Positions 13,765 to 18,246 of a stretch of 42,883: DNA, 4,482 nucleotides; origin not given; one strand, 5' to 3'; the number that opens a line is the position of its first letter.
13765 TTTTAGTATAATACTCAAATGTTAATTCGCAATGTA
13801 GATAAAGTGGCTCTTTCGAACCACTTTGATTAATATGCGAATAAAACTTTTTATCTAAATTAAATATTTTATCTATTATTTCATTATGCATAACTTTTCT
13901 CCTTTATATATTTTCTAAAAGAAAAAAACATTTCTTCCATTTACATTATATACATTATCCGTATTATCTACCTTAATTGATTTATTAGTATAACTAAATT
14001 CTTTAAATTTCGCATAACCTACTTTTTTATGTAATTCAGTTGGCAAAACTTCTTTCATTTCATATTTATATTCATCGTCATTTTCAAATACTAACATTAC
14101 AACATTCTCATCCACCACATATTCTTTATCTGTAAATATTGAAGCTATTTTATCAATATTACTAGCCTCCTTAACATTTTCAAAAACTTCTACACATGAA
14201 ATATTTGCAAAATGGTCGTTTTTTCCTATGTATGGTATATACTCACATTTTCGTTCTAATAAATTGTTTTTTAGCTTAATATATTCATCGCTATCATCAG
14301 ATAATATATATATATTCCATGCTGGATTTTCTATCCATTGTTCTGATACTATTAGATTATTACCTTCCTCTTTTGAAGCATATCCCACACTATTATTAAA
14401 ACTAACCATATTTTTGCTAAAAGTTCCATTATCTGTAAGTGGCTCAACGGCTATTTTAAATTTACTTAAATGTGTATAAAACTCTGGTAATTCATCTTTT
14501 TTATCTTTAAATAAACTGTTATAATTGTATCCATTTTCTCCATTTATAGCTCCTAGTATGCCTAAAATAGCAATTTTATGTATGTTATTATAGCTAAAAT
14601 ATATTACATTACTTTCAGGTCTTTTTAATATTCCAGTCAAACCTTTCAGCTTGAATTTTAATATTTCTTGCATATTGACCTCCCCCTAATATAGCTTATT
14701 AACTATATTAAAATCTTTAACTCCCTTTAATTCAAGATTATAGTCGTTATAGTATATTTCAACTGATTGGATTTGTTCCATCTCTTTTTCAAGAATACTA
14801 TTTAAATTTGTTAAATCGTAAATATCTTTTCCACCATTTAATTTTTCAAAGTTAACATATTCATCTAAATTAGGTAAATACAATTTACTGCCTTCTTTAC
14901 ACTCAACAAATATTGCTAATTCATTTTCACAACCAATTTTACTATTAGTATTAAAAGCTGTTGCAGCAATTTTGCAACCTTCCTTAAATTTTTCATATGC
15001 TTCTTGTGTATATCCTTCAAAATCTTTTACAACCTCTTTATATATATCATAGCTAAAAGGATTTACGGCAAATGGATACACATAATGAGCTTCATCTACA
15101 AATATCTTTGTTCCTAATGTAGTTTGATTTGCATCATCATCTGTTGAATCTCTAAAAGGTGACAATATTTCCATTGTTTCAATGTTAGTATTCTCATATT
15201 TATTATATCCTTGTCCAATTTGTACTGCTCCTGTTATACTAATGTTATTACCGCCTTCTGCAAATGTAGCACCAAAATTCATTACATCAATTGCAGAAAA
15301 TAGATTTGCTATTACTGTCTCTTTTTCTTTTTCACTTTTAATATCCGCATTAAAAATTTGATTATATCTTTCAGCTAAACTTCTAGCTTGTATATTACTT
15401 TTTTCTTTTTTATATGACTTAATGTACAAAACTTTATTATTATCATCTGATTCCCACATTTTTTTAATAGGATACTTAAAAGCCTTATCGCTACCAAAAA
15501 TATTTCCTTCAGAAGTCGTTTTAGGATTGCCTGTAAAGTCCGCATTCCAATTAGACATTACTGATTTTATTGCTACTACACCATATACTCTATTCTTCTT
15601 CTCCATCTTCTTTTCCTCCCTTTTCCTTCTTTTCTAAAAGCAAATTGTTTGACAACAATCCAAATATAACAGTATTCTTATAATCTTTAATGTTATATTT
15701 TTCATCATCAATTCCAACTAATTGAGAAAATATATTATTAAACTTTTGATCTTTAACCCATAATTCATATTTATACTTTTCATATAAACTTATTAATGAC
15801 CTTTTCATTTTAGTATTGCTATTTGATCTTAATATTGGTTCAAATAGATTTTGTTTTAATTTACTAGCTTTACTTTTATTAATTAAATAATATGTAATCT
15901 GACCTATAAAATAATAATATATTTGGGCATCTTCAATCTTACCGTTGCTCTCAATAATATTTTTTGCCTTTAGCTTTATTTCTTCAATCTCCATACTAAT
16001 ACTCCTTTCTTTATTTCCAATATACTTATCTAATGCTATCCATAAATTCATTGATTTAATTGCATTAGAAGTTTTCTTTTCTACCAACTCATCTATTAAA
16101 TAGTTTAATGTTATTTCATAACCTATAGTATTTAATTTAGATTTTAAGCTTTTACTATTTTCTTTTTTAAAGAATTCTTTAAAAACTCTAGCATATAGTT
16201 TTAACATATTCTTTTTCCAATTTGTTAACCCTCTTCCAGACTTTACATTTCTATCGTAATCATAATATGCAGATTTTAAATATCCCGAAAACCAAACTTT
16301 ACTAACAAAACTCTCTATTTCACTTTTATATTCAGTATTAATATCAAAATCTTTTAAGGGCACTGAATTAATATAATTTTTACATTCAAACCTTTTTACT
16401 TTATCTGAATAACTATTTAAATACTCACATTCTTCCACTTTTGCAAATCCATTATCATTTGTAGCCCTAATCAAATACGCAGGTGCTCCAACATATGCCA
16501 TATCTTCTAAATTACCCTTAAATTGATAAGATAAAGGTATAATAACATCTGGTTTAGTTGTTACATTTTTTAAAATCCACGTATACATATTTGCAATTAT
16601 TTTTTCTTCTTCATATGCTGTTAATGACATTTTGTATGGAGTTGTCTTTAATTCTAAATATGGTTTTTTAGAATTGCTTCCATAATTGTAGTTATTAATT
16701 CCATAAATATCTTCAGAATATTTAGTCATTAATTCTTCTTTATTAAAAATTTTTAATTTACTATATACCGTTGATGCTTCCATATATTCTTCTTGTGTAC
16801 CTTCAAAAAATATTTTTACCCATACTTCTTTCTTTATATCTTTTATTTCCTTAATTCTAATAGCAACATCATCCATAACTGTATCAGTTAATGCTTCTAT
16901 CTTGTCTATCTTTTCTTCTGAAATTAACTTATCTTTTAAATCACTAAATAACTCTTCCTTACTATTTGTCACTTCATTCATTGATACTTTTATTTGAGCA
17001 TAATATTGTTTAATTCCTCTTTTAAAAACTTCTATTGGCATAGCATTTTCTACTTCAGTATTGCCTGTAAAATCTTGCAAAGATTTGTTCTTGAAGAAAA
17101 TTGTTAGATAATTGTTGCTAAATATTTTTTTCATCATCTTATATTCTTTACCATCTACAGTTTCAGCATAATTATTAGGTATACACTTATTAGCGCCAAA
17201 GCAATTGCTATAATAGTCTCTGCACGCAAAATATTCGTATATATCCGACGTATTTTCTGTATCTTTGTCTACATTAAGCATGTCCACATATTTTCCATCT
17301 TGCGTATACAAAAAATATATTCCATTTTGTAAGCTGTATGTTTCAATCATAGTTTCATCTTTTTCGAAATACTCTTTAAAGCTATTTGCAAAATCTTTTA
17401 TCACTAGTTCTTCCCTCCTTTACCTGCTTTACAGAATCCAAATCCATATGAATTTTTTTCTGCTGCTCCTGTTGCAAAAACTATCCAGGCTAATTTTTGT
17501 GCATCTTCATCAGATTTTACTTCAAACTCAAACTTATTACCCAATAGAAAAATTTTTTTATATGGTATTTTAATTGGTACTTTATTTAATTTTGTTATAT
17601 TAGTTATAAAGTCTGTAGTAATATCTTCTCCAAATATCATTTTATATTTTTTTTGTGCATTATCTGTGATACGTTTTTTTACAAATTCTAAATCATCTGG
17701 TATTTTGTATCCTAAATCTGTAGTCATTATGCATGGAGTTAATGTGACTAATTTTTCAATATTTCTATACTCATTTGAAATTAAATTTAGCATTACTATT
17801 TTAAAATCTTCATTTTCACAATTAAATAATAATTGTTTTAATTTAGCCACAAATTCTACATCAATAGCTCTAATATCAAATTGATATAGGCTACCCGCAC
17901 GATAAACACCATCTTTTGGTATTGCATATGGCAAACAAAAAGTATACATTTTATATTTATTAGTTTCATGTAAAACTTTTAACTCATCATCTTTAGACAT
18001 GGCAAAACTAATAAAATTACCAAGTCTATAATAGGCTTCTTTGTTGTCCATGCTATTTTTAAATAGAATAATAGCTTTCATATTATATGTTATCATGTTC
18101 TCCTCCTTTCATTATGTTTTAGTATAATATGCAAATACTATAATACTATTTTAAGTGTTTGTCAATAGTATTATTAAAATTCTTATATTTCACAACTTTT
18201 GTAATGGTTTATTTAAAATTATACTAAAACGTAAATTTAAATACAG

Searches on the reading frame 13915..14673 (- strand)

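Call 81: search_protein_families(library=ncbifam, proteins=[window:13915-14673:-], max_evalue=0.00001)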
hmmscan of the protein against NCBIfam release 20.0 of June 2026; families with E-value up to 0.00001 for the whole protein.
window:13915-14673:- (252 aa): 1 family
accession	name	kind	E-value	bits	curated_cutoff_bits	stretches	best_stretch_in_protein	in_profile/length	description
TIGR02592.1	cas_Cas5h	exception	2.5e-49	168.2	97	1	4-252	2-241/241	type I-B CRISPR-associated protein Cas5b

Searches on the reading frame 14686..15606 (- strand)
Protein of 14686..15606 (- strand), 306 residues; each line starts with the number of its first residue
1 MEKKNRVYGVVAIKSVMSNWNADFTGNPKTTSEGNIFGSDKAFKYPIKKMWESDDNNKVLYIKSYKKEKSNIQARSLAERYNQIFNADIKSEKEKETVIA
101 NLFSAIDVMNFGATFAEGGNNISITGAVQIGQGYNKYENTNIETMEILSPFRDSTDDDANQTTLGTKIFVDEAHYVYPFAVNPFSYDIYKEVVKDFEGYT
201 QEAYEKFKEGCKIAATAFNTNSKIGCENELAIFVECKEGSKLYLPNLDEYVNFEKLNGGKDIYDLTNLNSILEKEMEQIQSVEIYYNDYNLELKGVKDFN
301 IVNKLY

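Call 81: search_protein_families(library=ncbifam, proteins=[window:14686-15606:-], max_evalue=0.00001)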
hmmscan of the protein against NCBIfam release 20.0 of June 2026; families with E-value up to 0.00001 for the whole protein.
window:14686-15606:- (306 aa): 2 families
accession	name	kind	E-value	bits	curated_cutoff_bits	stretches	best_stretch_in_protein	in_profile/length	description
TIGR02590.1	cas_Csh2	exception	1.4e-11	44.4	171.55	1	34-288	32-280/286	type I-B CRISPR-associated protein Cas7/Csh2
TIGR01595.1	cas_CT1132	subfamily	9.8e-08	31.9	125.8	1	10-239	8-217/268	CRISPR-associated protein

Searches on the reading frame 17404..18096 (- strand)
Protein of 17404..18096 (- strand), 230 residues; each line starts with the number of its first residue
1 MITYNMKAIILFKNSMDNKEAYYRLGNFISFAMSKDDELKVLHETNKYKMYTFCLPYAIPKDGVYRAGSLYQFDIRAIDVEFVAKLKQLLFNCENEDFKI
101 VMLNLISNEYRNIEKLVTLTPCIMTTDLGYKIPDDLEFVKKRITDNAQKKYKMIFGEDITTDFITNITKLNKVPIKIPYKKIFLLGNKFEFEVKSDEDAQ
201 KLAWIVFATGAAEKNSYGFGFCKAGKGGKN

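Call 81: search_protein_families(library=ncbifam, proteins=[window:17404-18096:-], max_evalue=0.00001)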
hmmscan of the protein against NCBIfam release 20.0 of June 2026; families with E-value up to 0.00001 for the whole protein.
window:17404-18096:- (230 aa): 1 family
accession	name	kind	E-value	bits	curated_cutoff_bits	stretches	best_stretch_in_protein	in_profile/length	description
TIGR01877.1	cas_cas6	equivalog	7.1e-23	82.1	58.65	1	42-223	2-200/200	CRISPR-associated endoribonuclease Cas6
